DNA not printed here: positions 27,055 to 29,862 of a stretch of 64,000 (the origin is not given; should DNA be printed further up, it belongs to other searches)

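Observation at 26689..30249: Orphan TrwB/VirD4-like coupling ATPase with a 400-aa non-canonical N-terminal extension, in a three-gene leaderless operon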

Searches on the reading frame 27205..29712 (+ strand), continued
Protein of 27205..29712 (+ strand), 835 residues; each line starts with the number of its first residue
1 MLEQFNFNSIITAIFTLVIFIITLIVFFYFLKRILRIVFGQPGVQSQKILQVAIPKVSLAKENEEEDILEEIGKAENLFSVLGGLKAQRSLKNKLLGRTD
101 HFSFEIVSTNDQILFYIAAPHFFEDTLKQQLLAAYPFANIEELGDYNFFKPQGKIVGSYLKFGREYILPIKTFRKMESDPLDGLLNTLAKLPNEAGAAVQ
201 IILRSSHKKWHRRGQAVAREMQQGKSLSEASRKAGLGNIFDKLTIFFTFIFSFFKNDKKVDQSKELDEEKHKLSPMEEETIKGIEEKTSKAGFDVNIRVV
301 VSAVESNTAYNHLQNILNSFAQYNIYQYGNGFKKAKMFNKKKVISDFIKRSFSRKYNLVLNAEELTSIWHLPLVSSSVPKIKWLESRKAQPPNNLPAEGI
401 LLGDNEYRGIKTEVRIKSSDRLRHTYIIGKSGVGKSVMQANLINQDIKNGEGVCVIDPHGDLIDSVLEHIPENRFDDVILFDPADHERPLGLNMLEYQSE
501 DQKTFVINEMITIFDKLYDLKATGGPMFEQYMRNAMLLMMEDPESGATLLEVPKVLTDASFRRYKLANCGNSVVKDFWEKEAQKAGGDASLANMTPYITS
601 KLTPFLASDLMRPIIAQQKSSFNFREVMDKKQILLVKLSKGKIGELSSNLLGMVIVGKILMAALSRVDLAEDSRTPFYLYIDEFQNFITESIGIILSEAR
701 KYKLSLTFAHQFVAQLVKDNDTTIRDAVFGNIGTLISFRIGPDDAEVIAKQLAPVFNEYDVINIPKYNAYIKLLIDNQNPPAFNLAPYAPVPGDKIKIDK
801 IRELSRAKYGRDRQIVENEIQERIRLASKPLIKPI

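Call 84: find_homologous_proteins(query=L069:5971-8472:+, max_evalue=1e-10)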
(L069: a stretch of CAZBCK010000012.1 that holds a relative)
Query L069:5971-8472:+ (834 aa): 7530 proteins with E <= 1e-10 among 8000 candidates; the best 120 are listed.
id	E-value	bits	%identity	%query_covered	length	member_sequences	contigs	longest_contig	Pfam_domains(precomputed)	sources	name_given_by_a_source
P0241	0.0e+0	1842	100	100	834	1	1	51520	PF26449.1,PF01935.24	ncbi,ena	-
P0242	0.0e+0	1840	100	100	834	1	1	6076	PF26449.1,PF01935.24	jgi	-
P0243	0.0e+0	1683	89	100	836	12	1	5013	PF26449.1,PF01935.24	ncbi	-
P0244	0.0e+0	1672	88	100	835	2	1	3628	PF26449.1,PF10412.16,PF01935.24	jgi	-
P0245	0.0e+0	1633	86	99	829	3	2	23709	PF26449.1,PF10412.16,PF01935.24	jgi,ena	-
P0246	0.0e+0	1603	86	99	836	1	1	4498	PF26449.1,PF10412.16,PF01935.24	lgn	-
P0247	0.0e+0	1548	82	99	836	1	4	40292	PF26449.1,PF01935.24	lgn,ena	-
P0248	0.0e+0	1497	80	99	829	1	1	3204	PF26449.1,PF10412.16,PF01935.24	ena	-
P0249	0.0e+0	1487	79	99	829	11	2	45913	PF26449.1,PF01935.24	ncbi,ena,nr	ncbi:MAG: type IV secretion system DNA-binding domain-containing protein [Candidatus Pacebacteria ba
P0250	0.0e+0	1475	79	99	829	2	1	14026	PF26449.1,PF01935.24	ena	-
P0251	0.0e+0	1471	79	99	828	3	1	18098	PF26449.1,PF10412.16,PF01935.24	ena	-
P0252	0.0e+0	1470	78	99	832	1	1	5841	PF26449.1,PF10412.16,PF01935.24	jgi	-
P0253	0.0e+0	1466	79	99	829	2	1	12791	PF26449.1,PF10412.16,PF01935.24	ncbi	-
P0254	0.0e+0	1461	78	99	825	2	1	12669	PF26449.1,PF10412.16,PF01935.24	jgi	jgi:hypothetical protein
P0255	0.0e+0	1460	78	99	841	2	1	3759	PF26449.1,PF10412.16,PF01935.24,PF12696.14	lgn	-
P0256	0.0e+0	1449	78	99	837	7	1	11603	PF26449.1,PF10412.16,PF01935.24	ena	-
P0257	0.0e+0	1449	77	99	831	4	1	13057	PF26449.1,PF10412.16,PF01935.24,PF02534.21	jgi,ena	-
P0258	0.0e+0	1448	77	99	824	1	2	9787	PF26449.1,PF10412.16,PF01935.24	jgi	jgi:hypothetical protein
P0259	0.0e+0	1443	76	100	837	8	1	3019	PF26449.1,PF10412.16,PF01935.24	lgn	-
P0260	0.0e+0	1442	78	99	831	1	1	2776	PF26449.1,PF10412.16,PF01935.24,PF02534.21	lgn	-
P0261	0.0e+0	1436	76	99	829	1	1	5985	PF26449.1,PF10412.16,PF01935.24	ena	-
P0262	0.0e+0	1435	77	99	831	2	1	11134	PF26449.1,PF10412.16,PF01935.24,PF02534.21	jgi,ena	-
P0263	0.0e+0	1433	77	99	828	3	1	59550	PF26449.1,PF10412.16,PF01935.24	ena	-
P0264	0.0e+0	1432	76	99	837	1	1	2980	PF26449.1,PF10412.16,PF01935.24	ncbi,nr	ncbi:type IV secretion system DNA-binding domain-containing protein [Patescibacteria group bacterium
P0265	0.0e+0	1432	75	99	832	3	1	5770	PF26449.1,PF10412.16,PF01935.24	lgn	-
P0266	0.0e+0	1426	77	99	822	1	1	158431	PF26449.1,PF10412.16,PF01935.24,PF12696.14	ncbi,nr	ncbi:MAG: type IV secretion system DNA-binding domain-containing protein [Patescibacteria group bact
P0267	0.0e+0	1424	75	99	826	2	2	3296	PF26449.1,PF10412.16,PF01935.24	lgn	-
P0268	0.0e+0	1422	76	99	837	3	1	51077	PF26449.1,PF10412.16,PF01935.24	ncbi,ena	-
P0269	0.0e+0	1419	78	96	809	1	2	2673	PF26449.1,PF10412.16,PF01935.24,PF02534.21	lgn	-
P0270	0.0e+0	1403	75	99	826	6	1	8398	PF26449.1,PF10412.16,PF01935.24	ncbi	-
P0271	0.0e+0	1387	75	99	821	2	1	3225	PF26449.1,PF10412.16,PF01935.24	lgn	-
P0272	0.0e+0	1383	75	97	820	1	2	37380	PF26449.1,PF10412.16,PF01935.24,PF12696.14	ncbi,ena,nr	ncbi:DUF87 domain-containing protein [Candidatus Parcubacteria bacterium]|nr:DUF87 domain-containing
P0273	0.0e+0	1382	75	99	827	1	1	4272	PF26449.1,PF10412.16,PF01935.24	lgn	-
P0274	0.0e+0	1382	74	100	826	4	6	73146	PF26449.1,PF10412.16,PF01935.24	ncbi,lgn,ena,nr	ncbi:MAG: DUF87 domain-containing protein [Candidatus Pacebacteria bacterium]|nr:DUF87 domain-contai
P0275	0.0e+0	1377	75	97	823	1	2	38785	PF26449.1,PF10412.16,PF01935.24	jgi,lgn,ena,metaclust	metaclust:\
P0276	0.0e+0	1375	73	99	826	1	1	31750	PF26449.1,PF10412.16,PF01935.24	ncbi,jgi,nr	ncbi:type IV secretion system DNA-binding domain-containing protein [Patescibacteria group bacterium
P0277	0.0e+0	1375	76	95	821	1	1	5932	PF26449.1,PF10412.16,PF01935.24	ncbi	-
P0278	0.0e+0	1343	71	99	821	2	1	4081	PF26449.1,PF10412.16,PF01935.24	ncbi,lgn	-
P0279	0.0e+0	1343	71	98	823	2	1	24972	PF26449.1,PF10412.16,PF01935.24,PF02534.21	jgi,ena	-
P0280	0.0e+0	1339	73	99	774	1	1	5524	PF26449.1,PF10412.16,PF01935.24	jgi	jgi:hypothetical protein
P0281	0.0e+0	1336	70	99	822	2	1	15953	PF26449.1,PF10412.16,PF01935.24,PF02534.21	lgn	-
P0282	0.0e+0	1335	71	98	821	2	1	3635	PF26449.1,PF10412.16,PF01935.24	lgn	-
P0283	0.0e+0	1334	72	95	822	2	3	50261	PF26449.1,PF10412.16,PF01935.24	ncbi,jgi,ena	ncbi:MAG: DUF87 domain-containing protein [Candidatus Paceibacterota bacterium]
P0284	0.0e+0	1332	73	98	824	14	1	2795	PF26449.1,PF10412.16,PF01935.24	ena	-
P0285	0.0e+0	1322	69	99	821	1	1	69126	PF26449.1,PF10412.16,PF01935.24,PF02534.21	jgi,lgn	jgi:hypothetical protein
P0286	0.0e+0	1321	70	99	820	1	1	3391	PF26449.1,PF10412.16,PF01935.24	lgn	-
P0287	0.0e+0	1320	70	99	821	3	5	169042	PF26449.1,PF10412.16,PF01935.24,PF02534.21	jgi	jgi:hypothetical protein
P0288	0.0e+0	1319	74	93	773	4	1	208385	PF26449.1,PF10412.16,PF01935.24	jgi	jgi:hypothetical protein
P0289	0.0e+0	1319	69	99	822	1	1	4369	PF26449.1,PF10412.16,PF01935.24,PF02534.21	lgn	-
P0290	0.0e+0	1313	69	99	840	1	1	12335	PF26449.1,PF10412.16,PF01935.24,PF02534.21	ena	-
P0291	0.0e+0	1312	75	93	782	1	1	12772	PF26449.1,PF10412.16,PF01935.24,PF12696.14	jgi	-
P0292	0.0e+0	1311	75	93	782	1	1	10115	PF26449.1,PF10412.16,PF01935.24,PF12696.14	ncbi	-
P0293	0.0e+0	1310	71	99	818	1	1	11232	PF26449.1,PF10412.16,PF01935.24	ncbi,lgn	-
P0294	0.0e+0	1307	74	93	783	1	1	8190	PF26449.1,PF10412.16,PF01935.24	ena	-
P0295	0.0e+0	1302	74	93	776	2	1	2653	PF26449.1,PF10412.16,PF01935.24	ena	-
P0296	0.0e+0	1302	69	99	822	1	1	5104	PF26449.1,PF10412.16,PF01935.24,PF02534.21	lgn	-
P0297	0.0e+0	1301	71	97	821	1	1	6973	PF26449.1,PF10412.16,PF01935.24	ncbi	-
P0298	0.0e+0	1300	69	99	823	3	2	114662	PF26449.1,PF10412.16,PF01935.24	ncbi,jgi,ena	ncbi:MAG: DUF87 domain-containing protein [Patescibacteria group bacterium]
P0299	0.0e+0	1296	69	99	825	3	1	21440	PF26449.1,PF10412.16,PF01935.24,PF02534.21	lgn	-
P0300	0.0e+0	1296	69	98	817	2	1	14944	PF26449.1,PF10412.16,PF01935.24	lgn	-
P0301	0.0e+0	1289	69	95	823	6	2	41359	PF26449.1,PF10412.16,PF01935.24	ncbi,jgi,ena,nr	ncbi:MAG: type IV secretion system DNA-binding domain-containing protein [Candidatus Pacebacteria ba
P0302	0.0e+0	1289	69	99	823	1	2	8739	PF26449.1,PF10412.16,PF01935.24,PF02534.21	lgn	-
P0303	0.0e+0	1288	73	94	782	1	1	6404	PF26449.1,PF10412.16,PF01935.24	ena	-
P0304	0.0e+0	1284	73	94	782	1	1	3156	PF26449.1,PF10412.16,PF01935.24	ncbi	-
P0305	0.0e+0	1283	70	95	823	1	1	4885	PF26449.1,PF10412.16,PF01935.24,PF02534.21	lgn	-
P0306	0.0e+0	1275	75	90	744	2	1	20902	PF26449.1,PF10412.16,PF01935.24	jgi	-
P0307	0.0e+0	1267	67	99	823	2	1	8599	PF26449.1,PF10412.16,PF01935.24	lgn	-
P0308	0.0e+0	1266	67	99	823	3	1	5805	PF26449.1,PF10412.16,PF01935.24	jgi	-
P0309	0.0e+0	1254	66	99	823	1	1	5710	PF26449.1,PF10412.16,PF01935.24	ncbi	-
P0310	0.0e+0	1253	66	99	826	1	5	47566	PF26449.1,PF10412.16,PF01935.24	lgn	-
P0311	0.0e+0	1251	67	99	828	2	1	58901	PF26449.1,PF10412.16,PF01935.24,PF12696.14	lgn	-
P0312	0.0e+0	1251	67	98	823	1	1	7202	PF26449.1,PF10412.16,PF01935.24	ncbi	-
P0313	0.0e+0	1247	67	99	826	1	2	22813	PF26449.1,PF10412.16,PF01935.24,PF02534.21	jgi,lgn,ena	-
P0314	0.0e+0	1217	68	94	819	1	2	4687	PF26449.1,PF10412.16,PF01935.24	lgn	-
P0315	0.0e+0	1134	64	99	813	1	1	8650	PF26449.1,PF10412.16,PF01935.24,PF02534.21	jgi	-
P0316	0.0e+0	1129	64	99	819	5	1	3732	PF26449.1,PF10412.16,PF01935.24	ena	-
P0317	0.0e+0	1018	57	94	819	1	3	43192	PF26449.1,PF10412.16,PF01935.24,PF02534.21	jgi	jgi:hypothetical protein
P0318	1.5e-296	1004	55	95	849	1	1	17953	PF26449.1,PF10412.16,PF01935.24,PF02534.21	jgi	jgi:hypothetical protein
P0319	4.5e-296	1003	56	95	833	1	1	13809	PF26449.1,PF10412.16,PF01935.24,PF02534.21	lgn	-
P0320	1.2e-295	1001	56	98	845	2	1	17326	PF26449.1,PF10412.16,PF01935.24,PF02534.21,PF25199.2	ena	-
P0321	4.2e-295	999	57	95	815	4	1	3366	PF26449.1,PF10412.16,PF01935.24,PF02534.21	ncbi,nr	ncbi:MAG: type IV secretory system conjugative DNA transfer family protein [Candidatus Portnoybacter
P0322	2.5e-294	997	56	99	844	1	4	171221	PF26449.1,PF10412.16,PF01935.24,PF02534.21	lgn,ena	-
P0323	2.7e-294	997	56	95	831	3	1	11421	PF26449.1,PF10412.16,PF01935.24,PF02534.21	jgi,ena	-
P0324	3.5e-294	996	56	96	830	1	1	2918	PF26449.1,PF10412.16,PF01935.24,PF02534.21,PF25199.2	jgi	-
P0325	4.2e-294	996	56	95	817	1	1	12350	PF26449.1,PF10412.16,PF01935.24,PF02534.21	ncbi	-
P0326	1.3e-293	994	55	97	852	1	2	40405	PF26449.1,PF10412.16,PF01935.24,PF02534.21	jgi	-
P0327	1.5e-293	994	57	97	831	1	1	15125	PF26449.1,PF10412.16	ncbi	-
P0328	1.5e-293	994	56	96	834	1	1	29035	PF26449.1,PF10412.16,PF01935.24,PF02534.21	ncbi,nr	ncbi:MAG: type IV secretory system conjugative DNA transfer family protein [Candidatus Portnoybacter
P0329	2.5e-293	994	55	97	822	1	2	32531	PF26449.1,PF10412.16,PF01935.24,PF02534.21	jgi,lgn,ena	-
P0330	3.0e-293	993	57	97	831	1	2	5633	PF26449.1,PF10412.16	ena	-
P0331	4.4e-293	993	57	95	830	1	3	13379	PF26449.1,PF10412.16,PF01935.24,PF02534.21,PF25199.2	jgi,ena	-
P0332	4.8e-293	993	56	97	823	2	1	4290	PF26449.1,PF10412.16,PF01935.24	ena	-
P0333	5.1e-293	993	55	97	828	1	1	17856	PF26449.1,PF10412.16,PF12696.14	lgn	-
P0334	5.3e-293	992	55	97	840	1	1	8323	PF26449.1,PF10412.16,PF01935.24,PF02534.21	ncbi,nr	ncbi:MAG: type IV secretory system conjugative DNA transfer family protein [Candidatus Portnoybacter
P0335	9.1e-293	992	56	97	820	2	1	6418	PF26449.1,PF10412.16,PF01935.24,PF02534.21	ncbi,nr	ncbi:MAG: type IV secretion system DNA-binding domain-containing protein [Patescibacteria group bact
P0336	1.1e-292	991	56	97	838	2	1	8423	PF26449.1,PF10412.16,PF01935.24,PF02534.21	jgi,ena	-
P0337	1.7e-292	991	55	97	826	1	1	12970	PF26449.1,PF10412.16,PF12696.14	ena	-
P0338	2.0e-292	991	54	96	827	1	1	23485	PF26449.1,PF10412.16,PF01935.24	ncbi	-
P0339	2.5e-292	990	55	98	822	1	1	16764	PF26449.1,PF10412.16,PF12696.14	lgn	-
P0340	2.7e-292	990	56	96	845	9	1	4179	PF26449.1,PF10412.16,PF01935.24,PF02534.21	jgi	jgi:hypothetical protein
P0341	3.0e-292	990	56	97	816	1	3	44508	PF26449.1,PF10412.16,PF01935.24,PF02534.21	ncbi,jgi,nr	ncbi:MAG: type IV secretory system conjugative DNA transfer family protein [Parcubacteria group bact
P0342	3.0e-292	990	55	97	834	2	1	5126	PF26449.1,PF10412.16,PF01935.24,PF02534.21,PF12696.14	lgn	-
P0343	3.1e-292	990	56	96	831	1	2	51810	PF26449.1,PF10412.16,PF01935.24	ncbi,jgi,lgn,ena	-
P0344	3.6e-292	990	55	97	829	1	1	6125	PF26449.1,PF10412.16,PF01935.24,PF02534.21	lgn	-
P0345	3.9e-292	990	55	98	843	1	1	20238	PF26449.1,PF10412.16,PF01935.24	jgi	jgi:hypothetical protein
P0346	4.5e-292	989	54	97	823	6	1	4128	PF26449.1,PF10412.16,PF01935.24,PF02534.21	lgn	-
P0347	6.3e-292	989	56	98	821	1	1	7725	PF26449.1,PF10412.16,PF01935.24,PF02534.21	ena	-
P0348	7.4e-292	989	55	99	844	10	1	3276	PF26449.1,PF10412.16,PF01935.24,PF02534.21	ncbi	-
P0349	1.0e-291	988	54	97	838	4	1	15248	PF26449.1,PF10412.16,PF01935.24,PF13401.13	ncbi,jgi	-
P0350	1.1e-291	988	56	95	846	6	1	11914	PF26449.1,PF10412.16,PF01935.24,PF02534.21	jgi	jgi:hypothetical protein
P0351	1.8e-291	987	56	97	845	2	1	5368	PF26449.1,PF10412.16,PF01935.24,PF02534.21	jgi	-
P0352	1.9e-291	987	56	97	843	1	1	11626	PF26449.1,PF10412.16,PF01935.24,PF02534.21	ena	-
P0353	2.1e-291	987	57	94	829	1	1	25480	PF26449.1,PF10412.16,PF12696.14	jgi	-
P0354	2.1e-291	987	55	97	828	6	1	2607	PF26449.1,PF10412.16,PF12696.14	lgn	-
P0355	2.2e-291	987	55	98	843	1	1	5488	PF26449.1,PF10412.16,PF01935.24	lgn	-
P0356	2.3e-291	987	54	97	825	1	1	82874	PF26449.1,PF10412.16,PF01935.24,PF02534.21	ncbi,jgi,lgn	-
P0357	3.9e-291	986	56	97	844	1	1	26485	PF26449.1,PF10412.16,PF01935.24,PF02534.21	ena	-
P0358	4.5e-291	986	55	97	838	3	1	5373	PF26449.1,PF10412.16,PF01935.24,PF02534.21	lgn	-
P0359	4.9e-291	986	56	95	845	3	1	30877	PF26449.1,PF10412.16,PF01935.24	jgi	jgi:hypothetical protein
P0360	5.8e-291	986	55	98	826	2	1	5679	PF26449.1,PF10412.16,PF12696.14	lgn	-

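Call 92: search_protein_families(library=padloc, proteins=[window:27205-29712:+], max_evalue=0.01)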
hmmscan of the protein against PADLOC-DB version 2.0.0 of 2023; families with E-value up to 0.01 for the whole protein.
window:27205-29712:+ (835 aa): 3 families
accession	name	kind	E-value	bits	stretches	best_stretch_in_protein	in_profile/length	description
PDLC04140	mad8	-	1.4e-14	52.3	1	423-771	28-286/314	mads_8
PDLC04103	HerA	-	1.1e-07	28.6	1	423-461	173-211/579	-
PDLC04105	HerA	-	0.00046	16.9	1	423-461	167-206/576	-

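Call 93: search_protein_families(library=phrogs, proteins=[window:27205-29712:+], max_evalue=0.01)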
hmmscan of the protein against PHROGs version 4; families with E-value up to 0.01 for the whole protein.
window:27205-29712:+ (835 aa): 3 families
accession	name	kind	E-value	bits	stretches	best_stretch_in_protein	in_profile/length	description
phrog_5156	-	unknown function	1.7e-87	295.3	1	97-823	74-807/824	-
phrog_7035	-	unknown function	2.7e-13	50.2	2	625-718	443-544/969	-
phrog_2666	-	head and packaging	4e-06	26.8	1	410-462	309-361/555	terminase large subunit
